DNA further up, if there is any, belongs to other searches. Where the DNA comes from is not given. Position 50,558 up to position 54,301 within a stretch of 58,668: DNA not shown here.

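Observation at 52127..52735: Histidine-phosphatase (PGAM-like) domain nested inside isoleucyl-tRNA synthetase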

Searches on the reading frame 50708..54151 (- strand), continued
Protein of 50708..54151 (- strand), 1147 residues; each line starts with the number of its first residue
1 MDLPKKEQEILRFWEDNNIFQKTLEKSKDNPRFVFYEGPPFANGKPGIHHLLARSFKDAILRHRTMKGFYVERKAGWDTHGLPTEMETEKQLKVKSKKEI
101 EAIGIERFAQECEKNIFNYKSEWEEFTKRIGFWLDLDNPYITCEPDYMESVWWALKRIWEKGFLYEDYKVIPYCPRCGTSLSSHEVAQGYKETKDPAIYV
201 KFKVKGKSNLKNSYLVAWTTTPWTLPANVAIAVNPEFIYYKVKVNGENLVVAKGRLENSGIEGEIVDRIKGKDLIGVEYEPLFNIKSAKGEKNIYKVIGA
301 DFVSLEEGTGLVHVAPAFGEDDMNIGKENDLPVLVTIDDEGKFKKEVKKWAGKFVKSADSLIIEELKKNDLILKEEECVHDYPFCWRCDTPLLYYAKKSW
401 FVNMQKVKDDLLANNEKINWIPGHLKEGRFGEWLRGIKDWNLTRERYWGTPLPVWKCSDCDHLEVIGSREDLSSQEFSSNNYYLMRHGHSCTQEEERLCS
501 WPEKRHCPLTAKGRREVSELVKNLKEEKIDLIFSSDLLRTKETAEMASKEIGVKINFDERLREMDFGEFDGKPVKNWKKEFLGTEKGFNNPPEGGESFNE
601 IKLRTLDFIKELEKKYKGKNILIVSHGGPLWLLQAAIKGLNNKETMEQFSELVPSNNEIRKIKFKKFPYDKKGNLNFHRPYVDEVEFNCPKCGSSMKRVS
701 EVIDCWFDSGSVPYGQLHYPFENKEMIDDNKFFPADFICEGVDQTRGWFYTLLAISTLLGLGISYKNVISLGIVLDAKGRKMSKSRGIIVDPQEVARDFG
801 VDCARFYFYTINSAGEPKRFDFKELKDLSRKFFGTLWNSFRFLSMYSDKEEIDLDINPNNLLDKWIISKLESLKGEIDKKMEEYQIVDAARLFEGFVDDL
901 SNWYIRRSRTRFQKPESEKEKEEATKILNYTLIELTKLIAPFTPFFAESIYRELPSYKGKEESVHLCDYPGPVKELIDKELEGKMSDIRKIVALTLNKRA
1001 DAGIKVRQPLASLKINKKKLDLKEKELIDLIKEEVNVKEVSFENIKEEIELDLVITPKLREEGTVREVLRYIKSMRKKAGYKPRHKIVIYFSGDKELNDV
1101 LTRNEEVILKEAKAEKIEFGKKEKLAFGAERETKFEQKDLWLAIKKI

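Call 12: search_solved_structures(query=window:50708-54151:-, max_evalue=1e-40, show_alignments=0)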
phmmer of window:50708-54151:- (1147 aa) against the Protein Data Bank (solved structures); distinct sequences matched with E-value up to 1e-40: 16.
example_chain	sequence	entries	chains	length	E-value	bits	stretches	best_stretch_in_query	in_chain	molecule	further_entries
8c8w_A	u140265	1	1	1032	2.9e-250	836.4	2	5-471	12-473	Isoleucine--tRNA ligase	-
1ile_A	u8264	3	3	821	1.3e-249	834.3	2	3-475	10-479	ISOLEUCYL-TRNA SYNTHETASE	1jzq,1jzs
8c8u_A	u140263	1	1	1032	4.8e-247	825.8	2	5-470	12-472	Isoleucine--tRNA ligase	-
8c8v_A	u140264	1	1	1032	6.6e-247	825.3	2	5-469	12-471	Isoleucine--tRNA ligase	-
8c9d_A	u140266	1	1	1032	2e-245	820.4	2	5-469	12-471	Isoleucine--tRNA ligase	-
9w01_B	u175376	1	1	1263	2.6e-199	667.7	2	2-473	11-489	Isoleucine--tRNA ligase, cytoplasmic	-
6ldk_A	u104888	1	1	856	3.1e-196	657.5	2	3-473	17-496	Isoleucine--tRNA ligase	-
8wnd_A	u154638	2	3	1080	1.1e-194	652.4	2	3-473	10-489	isoleucine--tRNA ligase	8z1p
9wqs_A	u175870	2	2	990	1.4e-194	652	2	3-473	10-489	Isoleucine--tRNA ligase, cytoplasmic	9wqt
7d5c_A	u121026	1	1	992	1.5e-194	652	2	3-473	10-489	Isoleucine--tRNA ligase, cytoplasmic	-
8c9f_A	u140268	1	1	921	2.1e-111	376.6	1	2-461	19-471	Isoleucine--tRNA ligase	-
8c9e_A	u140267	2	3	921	6.9e-109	368.2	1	2-461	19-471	Isoleucine--tRNA ligase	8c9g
1ffy_A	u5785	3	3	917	1.6e-108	367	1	3-466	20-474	ISOLEUCYL-TRNA SYNTHETASE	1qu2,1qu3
8wnf_A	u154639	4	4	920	2e-80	274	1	7-454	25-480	Isoleucine--tRNA ligase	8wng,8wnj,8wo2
8wni_A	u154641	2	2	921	2e-80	274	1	7-454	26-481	Isoleucine--tRNA ligase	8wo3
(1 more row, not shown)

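Call 19: list_cluster_members(proteins=[P0001, P0003, P0008, P0017, P0116, P0035, P0014, P0094])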
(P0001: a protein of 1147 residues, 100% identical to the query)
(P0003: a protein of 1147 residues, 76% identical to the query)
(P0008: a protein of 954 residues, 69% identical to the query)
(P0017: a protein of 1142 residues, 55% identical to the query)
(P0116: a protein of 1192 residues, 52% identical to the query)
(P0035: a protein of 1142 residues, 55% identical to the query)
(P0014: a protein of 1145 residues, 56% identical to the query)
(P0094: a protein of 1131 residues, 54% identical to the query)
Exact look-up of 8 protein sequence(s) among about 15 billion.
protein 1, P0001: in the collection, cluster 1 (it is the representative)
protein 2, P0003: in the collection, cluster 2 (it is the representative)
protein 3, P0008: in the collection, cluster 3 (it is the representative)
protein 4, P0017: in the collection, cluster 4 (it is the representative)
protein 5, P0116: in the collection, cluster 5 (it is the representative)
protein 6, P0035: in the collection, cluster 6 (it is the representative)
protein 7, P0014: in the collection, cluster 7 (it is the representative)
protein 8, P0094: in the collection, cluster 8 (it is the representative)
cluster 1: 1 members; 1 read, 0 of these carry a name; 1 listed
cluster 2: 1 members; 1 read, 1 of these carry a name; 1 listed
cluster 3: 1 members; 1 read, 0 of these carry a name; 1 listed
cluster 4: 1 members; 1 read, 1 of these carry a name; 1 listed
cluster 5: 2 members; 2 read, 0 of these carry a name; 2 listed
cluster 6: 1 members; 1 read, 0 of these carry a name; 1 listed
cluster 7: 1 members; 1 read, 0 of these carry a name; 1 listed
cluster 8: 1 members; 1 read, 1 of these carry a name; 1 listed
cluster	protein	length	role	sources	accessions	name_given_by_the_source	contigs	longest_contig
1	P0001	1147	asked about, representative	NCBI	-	-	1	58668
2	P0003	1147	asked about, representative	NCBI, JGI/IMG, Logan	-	isoleucyl-tRNA synthetase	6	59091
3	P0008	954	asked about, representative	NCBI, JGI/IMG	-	-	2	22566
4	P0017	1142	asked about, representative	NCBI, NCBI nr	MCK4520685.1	class I tRNA ligase family protein [Candidatus Parcubacteria bacterium]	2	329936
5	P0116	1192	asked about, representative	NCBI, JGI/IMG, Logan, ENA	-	-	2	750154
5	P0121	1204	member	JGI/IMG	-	-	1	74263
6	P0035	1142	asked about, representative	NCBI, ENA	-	-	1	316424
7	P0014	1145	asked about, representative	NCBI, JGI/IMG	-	-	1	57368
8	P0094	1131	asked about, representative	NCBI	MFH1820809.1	MAG: class I tRNA ligase family protein [Candidatus Nealsonbacteria bacterium]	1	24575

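Call 30: predict_structure(alignment_id=A1)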
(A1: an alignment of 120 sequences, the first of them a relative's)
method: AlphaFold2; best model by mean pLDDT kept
length: 1147 residues; sequences in the alignment: 120
mean_pLDDT: 89.8   pTM: 0.80
mean pLDDT of the five models: 89.8, 87.6, 87.4, 87.0, 77.2
residues with pLDDT >= 90: 737; 70-90: 366; 50-70: 44; < 50: 0
segments of 3 or more residues with pLDDT < 50: none
pLDDT, mean of each block of 10 residues (from residue 1): 93 94 91 82 79 93 94 82 85 86 92 87 89 73 87 93 93 87 80 91 83 91 94 96 91 90 91 93 88 91 89 93 91 91 89 91 93 91 88 91 94 93 83 87 89 95 93 93 95 90 90 94 89 96 95 95 94 90 87 93 95 94 96 95 91 92 94 93 95 94 83 58 68 82 70 89 90 87 74 92 95 88 92 96 84 88 97 97 95 96 93 90 93 97 97 93 95 95 94 93 90 90 89 93 91 91 90 88 85 89 90 86 73 84 89
secondary structure, 60 per line:
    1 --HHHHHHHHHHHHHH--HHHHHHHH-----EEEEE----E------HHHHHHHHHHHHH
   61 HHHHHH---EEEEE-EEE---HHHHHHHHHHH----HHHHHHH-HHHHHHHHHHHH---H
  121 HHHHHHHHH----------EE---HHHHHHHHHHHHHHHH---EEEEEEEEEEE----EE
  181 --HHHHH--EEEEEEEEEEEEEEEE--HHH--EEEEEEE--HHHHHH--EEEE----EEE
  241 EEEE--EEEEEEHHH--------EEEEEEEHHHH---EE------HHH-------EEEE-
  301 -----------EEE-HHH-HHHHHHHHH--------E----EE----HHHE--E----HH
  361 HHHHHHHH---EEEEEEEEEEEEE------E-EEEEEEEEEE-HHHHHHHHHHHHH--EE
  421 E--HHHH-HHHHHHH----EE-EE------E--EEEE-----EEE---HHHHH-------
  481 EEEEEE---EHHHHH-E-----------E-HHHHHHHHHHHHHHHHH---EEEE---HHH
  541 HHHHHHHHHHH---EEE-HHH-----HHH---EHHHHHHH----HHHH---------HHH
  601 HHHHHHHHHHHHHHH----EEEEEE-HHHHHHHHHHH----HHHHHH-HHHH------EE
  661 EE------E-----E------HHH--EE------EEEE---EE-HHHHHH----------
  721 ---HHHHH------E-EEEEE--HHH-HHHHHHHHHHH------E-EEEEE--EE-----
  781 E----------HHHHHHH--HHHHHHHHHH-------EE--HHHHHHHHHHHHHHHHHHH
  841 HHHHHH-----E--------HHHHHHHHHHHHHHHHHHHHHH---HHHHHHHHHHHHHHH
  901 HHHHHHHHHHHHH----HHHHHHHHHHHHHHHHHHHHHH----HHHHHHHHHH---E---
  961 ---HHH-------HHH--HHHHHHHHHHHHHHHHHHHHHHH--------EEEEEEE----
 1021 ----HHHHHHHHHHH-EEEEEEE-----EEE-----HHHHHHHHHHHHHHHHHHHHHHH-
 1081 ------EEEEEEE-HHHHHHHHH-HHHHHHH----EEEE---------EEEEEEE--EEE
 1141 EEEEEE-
elements in order (helices of 4 or more, strands of 3 or more residues): H3-16 H19-26 E32-36 H48-66 E70-74 E76-78 H82-92 H97-103 H105-116 H120-129 H145-160 E164-174 H183-187 E190-205 E213-219 H222-227 E230-233 E238-244 E247-252 E264-270 H271-274 E296-299 E312-314 H320-328 H359-368 E372-384 E393-402 H404-416 E419-421 H424-427 H429-435 E454-457 E463-465 H469-473 E481-486 H491-495 H511-527 E531-534 H538-551 E555-557 H574-580 H585-588 H598-615 E620-625 H627-637 H642-647 H649-652 E659-662 E695-698 H705-710 H724-728 E737-741 H748-758 E767-771 H792-798 H801-810 H822-846 H861-882 H886-913 H918-939 H944-953 H979-1001 E1010-1016 H1025-1035 E1037-1043 E1049-1051 H1057-1079 E1087-1093 H1095-1103 H1105-1111 E1116-1119 E1129-1135 E1138-1146

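Call 36: fold_search(model_id=the predicted structure, library=pdb)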
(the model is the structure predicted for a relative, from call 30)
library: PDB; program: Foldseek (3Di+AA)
matches with E <= 10: 877; with E <= 0.001: 537
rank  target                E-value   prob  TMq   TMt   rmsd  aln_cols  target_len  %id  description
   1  8c8w                  2.8e-90  1.00  0.72  0.79   5.1      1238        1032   32  Priestia megaterium mupirocin hyper-resistant HIGH motif mutant of type 2 isoleucyl-tRNA synthetase complexed with an is (released 2023-08-16)
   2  8c8v                  3.1e-90  1.00  0.72  0.79   5.1      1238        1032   32  Priestia megaterium mupirocin-resistant isoleucyl-tRNA synthetase 2 with a fully-resolved C-terminal tRNA-binding domain (released 2023-08-16)
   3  8c8u                  2.5e-89  1.00  0.71  0.79   5.4      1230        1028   33  Priestia megaterium mupirocin-resistant isoleucyl-tRNA synthetase 2 complexed with mupirocin (released 2023-08-23)
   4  8c9d                  2.8e-89  1.00  0.71  0.78   5.2      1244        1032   32  Priestia megaterium W130Q mutant of type 2 isoleucyl-tRNA synthetase complexed with an isoleucyl-adenylate analogue (released 2023-08-16)
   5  8wnd_A                2.7e-80  1.00  0.71  0.76   5.4      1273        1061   28  Crystal structure of Saccharomyces cerevisiae isoleucyl-tRNA synthetase in complex with tRNA(Ile) and isoleucine (released 2024-10-09)
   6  8z1p_A                3.6e-79  1.00  0.69  0.74   6.5      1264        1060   28  Crystal structure of Saccharomyces cerevisiae isoleucyl-tRNA synthetase in complex with a mimic tRNA(Met) and isoleuci (released 2024-12-18)
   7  1ile                  2.4e-78  1.00  0.63  0.87   4.6      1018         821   37  ISOLEUCYL-TRNA SYNTHETASE (released 1999-04-13)
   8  7d5c                  8.0e-77  1.00  0.70  0.86   3.9      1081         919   31  IleRS in complex with a tRNA site inhibitor (released 2021-02-24)
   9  9wqt                  2.0e-75  1.00  0.71  0.88   4.0      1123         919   30  Crystal structure of Saccharomyces cerevisiae isoleucyl-tRNA synthetase in complex with reveromycin A and isoleucine (released 2026-04-08)
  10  8wnd_B                2.8e-74  1.00  0.68  0.83   5.3      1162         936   30  Crystal structure of Saccharomyces cerevisiae isoleucyl-tRNA synthetase in complex with tRNA(Ile) and isoleucine (released 2024-10-09)
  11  9wqs                  1.2e-73  1.00  0.69  0.86   3.9      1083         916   31  Crystal structure of Saccharomyces cerevisiae isoleucyl-tRNA synthetase in complex with reveromycin A and isoleucine (released 2026-04-08)
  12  6ldk                  4.9e-69  1.00  0.59  0.82   5.5      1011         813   31  Isoleucyl-tRNA synthetase from Candida albicans complexed with a isoleucyl-adenylate (released 2020-11-04)
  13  8c9f                  6.4e-60  1.00  0.61  0.75   8.2      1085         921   24  Priestia megaterium inactive HIGH motif mutant of type1 isoleucyl-tRNA synthetase complexed with an isoleucyl-adenylate  (released 2023-08-16)
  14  8c9e                  4.8e-58  1.00  0.61  0.74   8.4      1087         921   24  Priestia megaterium mupirocin-sensitive isoleucyl-tRNA synthetase 1 complexed with an isoleucyl-adenylate analogue (released 2023-08-16)
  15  1qu2_A                2.5e-52  1.00  0.62  0.76   7.6      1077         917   24  INSIGHTS INTO EDITING FROM AN ILE-TRNA SYNTHETASE STRUCTURE WITH TRNA(ILE) AND MUPIROCIN (released 1999-08-31)
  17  1qu3_A                9.7e-51  1.00  0.61  0.78   7.6      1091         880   23  INSIGHTS INTO EDITING FROM AN ILE-TRNA SYNTHETASE STRUCTURE WITH TRNA(ILE) AND MUPIROCIN (released 1999-08-31)
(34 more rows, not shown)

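Call 45: find_encoding_contigs(protein=P0008, flank=6000, max_places=2)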
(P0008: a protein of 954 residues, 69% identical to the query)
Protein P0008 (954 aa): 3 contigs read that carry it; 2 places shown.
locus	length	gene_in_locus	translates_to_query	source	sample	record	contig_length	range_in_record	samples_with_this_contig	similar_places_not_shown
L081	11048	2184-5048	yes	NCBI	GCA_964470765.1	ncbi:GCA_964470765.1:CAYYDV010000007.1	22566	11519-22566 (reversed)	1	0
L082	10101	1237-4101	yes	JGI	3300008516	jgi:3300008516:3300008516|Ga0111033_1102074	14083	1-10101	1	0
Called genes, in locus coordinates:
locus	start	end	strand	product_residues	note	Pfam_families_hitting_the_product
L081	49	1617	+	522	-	PF03485:Arg_tRNA_synt_N, PF00750:tRNA-synt_1d, PF05746:DALR_1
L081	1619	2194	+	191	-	PF00300:His_Phos_1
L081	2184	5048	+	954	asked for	PF00133:tRNA-synt_1, PF01921:tRNA-synt_1f (weak), PF09334:tRNA-synt_1g, PF08264:Anticodon_1, PF19302:DUF5915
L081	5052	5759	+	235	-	PF11967:RecO_N, PF02565:RecO_C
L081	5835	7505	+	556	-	PF24595:DUF7619 (faint)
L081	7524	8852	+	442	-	PF00587:tRNA-synt_2b, PF03129:HGTP_anticodon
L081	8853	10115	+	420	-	PF00675:Peptidase_M16, PF05193:Peptidase_M16_C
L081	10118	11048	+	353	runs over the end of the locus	PF01594:AI-2E_transport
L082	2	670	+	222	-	?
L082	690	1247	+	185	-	PF00300:His_Phos_1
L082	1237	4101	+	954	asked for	PF00133:tRNA-synt_1, PF01921:tRNA-synt_1f (weak), PF09334:tRNA-synt_1g, PF08264:Anticodon_1, PF19302:DUF5915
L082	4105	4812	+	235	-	PF11967:RecO_N, PF02565:RecO_C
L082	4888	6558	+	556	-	PF24595:DUF7619 (faint)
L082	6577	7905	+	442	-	PF00587:tRNA-synt_2b, PF03129:HGTP_anticodon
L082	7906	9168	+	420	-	PF00675:Peptidase_M16, PF05193:Peptidase_M16_C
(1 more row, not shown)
